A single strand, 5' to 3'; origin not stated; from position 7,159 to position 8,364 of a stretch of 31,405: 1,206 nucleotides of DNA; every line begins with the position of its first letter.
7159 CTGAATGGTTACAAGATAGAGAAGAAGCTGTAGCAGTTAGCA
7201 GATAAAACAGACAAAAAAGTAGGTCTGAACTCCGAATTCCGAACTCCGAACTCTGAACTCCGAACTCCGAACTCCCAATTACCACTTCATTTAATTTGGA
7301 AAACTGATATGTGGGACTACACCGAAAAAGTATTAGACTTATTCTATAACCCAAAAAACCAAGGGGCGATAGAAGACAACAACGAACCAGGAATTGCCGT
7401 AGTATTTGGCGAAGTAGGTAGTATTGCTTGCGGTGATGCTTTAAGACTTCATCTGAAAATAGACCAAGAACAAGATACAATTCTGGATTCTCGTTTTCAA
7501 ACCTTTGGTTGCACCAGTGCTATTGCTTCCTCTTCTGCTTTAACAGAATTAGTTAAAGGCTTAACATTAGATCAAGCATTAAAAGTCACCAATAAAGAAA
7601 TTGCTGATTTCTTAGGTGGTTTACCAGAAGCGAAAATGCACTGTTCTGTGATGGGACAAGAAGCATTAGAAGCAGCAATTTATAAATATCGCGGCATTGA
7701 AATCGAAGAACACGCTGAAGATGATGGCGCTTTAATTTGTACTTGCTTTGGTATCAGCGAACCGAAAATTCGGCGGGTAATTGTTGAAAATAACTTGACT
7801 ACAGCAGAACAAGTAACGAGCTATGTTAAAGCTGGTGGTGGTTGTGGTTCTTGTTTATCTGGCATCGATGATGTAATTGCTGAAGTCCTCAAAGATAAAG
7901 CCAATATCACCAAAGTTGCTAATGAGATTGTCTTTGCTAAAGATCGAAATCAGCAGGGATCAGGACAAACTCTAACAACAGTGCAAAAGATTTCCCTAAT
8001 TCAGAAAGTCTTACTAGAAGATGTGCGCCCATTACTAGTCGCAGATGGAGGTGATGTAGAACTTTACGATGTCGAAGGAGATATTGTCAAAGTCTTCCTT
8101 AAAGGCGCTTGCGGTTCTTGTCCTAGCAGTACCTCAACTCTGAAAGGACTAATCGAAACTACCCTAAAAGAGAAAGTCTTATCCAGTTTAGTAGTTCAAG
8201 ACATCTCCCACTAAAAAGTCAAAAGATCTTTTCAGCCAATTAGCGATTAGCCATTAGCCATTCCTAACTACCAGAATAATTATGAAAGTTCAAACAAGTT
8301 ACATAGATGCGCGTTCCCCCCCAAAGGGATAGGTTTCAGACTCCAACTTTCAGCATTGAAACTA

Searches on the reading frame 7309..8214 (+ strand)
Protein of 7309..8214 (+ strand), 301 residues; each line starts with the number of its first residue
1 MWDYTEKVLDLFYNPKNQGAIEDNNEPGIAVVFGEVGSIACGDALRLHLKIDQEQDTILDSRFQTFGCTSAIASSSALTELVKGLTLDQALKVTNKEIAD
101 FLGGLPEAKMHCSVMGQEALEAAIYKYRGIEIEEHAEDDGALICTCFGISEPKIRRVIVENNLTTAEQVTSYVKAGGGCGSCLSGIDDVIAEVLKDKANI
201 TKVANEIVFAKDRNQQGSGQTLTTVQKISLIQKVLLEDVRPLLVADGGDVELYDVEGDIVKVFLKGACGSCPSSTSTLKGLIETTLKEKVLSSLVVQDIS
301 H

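Call 64: search_protein_families(library=pfam, proteins=[window:7309-8214:+], max_evalue=0.001)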
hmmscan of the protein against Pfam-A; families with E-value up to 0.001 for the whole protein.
window:7309-8214:+ (301 aa): 3 families
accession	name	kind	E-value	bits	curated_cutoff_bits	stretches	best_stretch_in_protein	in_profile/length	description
PF01592.21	NifU_N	-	1.6e-51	174.1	22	1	4-131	2-124/127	NifU-like N terminal domain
PF01106.22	NifU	-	7.9e-25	87.2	27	1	231-293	1-63/67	NifU-like domain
PF04324.20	Fer2_BFD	-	5.1e-17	62.4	26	1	142-192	1-50/50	BFD-like [2Fe-2S] binding domain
